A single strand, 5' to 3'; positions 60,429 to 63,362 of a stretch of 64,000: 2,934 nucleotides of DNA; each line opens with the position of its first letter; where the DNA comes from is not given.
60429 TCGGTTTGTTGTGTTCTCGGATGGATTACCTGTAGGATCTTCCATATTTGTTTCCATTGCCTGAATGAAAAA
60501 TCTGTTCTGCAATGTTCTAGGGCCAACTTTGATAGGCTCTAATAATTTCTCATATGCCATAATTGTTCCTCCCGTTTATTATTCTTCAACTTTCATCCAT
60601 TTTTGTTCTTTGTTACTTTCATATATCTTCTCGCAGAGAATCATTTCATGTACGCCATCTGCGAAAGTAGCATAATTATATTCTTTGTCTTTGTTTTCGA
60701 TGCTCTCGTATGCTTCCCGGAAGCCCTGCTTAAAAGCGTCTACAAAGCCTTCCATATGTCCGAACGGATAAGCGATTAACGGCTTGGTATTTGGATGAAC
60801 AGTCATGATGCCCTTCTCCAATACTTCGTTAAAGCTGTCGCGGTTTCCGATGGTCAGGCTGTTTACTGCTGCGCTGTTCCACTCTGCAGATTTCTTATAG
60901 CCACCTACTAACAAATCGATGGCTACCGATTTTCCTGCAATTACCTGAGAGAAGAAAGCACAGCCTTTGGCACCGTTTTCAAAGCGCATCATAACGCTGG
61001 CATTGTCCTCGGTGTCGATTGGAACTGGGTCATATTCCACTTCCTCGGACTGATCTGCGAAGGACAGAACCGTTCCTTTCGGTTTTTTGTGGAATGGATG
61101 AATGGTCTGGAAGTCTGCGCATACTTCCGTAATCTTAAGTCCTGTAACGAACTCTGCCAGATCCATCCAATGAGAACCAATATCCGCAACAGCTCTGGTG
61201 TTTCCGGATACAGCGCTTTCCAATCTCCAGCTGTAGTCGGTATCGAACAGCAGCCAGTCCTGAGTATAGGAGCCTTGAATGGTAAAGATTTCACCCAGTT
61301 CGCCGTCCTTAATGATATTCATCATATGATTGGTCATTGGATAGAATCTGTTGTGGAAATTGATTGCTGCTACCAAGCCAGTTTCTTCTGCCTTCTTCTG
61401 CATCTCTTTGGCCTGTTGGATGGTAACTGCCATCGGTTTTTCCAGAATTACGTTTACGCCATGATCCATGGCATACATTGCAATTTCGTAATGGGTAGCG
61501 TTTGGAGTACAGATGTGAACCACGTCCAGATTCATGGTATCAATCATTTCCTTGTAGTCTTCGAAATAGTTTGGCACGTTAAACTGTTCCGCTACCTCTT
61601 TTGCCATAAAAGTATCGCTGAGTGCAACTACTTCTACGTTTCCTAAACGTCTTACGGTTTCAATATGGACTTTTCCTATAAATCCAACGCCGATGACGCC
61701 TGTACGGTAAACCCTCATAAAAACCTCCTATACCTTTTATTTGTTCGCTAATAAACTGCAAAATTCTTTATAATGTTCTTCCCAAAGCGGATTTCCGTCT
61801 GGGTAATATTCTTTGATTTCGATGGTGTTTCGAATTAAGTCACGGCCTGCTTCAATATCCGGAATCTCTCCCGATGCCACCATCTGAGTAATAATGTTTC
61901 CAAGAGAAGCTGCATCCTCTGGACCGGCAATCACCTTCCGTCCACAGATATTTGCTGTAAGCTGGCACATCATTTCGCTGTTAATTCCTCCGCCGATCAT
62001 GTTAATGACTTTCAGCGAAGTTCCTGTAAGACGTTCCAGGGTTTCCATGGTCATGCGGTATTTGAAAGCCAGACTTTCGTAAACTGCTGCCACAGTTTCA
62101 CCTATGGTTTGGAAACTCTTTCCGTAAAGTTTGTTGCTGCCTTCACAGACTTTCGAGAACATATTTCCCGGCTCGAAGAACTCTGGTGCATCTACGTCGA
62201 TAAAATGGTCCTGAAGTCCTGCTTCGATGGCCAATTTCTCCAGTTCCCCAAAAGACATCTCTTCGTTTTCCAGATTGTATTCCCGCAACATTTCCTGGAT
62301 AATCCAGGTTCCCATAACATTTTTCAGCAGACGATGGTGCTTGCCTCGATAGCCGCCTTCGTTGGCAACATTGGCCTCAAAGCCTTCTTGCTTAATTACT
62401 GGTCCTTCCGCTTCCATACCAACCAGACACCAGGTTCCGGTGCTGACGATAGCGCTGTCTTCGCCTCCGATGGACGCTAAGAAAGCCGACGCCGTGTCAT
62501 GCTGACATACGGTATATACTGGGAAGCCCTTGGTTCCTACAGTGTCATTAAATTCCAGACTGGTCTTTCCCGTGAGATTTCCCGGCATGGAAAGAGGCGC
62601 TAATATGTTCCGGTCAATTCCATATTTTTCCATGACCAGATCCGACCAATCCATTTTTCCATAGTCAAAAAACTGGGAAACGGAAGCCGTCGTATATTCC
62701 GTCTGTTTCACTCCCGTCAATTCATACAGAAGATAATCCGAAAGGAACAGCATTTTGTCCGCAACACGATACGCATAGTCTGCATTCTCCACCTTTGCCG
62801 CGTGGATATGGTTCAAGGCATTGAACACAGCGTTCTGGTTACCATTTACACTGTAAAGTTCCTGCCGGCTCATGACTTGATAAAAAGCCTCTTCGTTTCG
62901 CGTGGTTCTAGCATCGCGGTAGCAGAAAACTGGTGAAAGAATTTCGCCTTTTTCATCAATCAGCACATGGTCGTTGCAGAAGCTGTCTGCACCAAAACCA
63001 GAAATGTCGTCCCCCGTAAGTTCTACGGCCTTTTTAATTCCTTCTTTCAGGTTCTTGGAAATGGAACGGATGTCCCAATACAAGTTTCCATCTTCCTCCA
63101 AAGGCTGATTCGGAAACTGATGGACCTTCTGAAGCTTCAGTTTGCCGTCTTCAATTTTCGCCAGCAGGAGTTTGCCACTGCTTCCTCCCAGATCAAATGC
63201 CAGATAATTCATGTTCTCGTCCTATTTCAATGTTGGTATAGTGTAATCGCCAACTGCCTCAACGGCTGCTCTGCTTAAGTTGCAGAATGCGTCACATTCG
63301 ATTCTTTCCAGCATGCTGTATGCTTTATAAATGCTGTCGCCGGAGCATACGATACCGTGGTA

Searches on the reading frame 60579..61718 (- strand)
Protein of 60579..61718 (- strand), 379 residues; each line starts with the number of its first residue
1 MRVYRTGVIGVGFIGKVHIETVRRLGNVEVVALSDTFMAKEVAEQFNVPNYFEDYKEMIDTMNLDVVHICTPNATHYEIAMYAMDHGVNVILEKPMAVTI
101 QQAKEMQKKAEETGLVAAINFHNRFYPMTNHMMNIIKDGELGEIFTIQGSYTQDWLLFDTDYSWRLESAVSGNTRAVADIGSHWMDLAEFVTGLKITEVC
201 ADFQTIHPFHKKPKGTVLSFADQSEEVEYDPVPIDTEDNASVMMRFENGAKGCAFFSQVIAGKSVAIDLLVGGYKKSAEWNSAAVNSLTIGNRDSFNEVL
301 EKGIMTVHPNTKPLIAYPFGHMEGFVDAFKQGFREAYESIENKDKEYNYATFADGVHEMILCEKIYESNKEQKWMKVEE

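Call 85: search_protein_families(library=pfam, proteins=[window:60579-61718:-], max_evalue=0.00001)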
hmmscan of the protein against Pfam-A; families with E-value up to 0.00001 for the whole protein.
window:60579-61718:- (379 aa): 3 families
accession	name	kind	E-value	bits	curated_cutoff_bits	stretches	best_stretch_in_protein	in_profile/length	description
PF01408.29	GFO_IDH_MocA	-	1.9e-29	103.2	24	1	5-120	2-119/120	Oxidoreductase family, NAD-binding Rossmann fold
PF22725.1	GFO_IDH_MocA_C3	-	2.9e-22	79.4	27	1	132-266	4-111/124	GFO/IDH/MocA C-terminal domain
PF02894.22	GFO_IDH_MocA_C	-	2.9e-14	53.8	22.9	1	136-377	4-218/218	Oxidoreductase family, C-terminal alpha/beta domain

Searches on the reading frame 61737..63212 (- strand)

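Call 85: search_protein_families(library=pfam, proteins=[window:61737-63212:-], max_evalue=0.00001)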
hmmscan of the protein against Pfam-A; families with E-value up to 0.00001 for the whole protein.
window:61737-63212:- (491 aa): 2 families
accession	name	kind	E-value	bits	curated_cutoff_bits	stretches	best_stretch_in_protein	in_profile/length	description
PF02782.22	FGGY_C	-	1.6e-31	110.1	27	1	255-446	2-197/198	FGGY family of carbohydrate kinases, C-terminal domain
PF00370.27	FGGY_N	-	4.5e-28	98.9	28.8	1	3-245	2-244/245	FGGY family of carbohydrate kinases, N-terminal domain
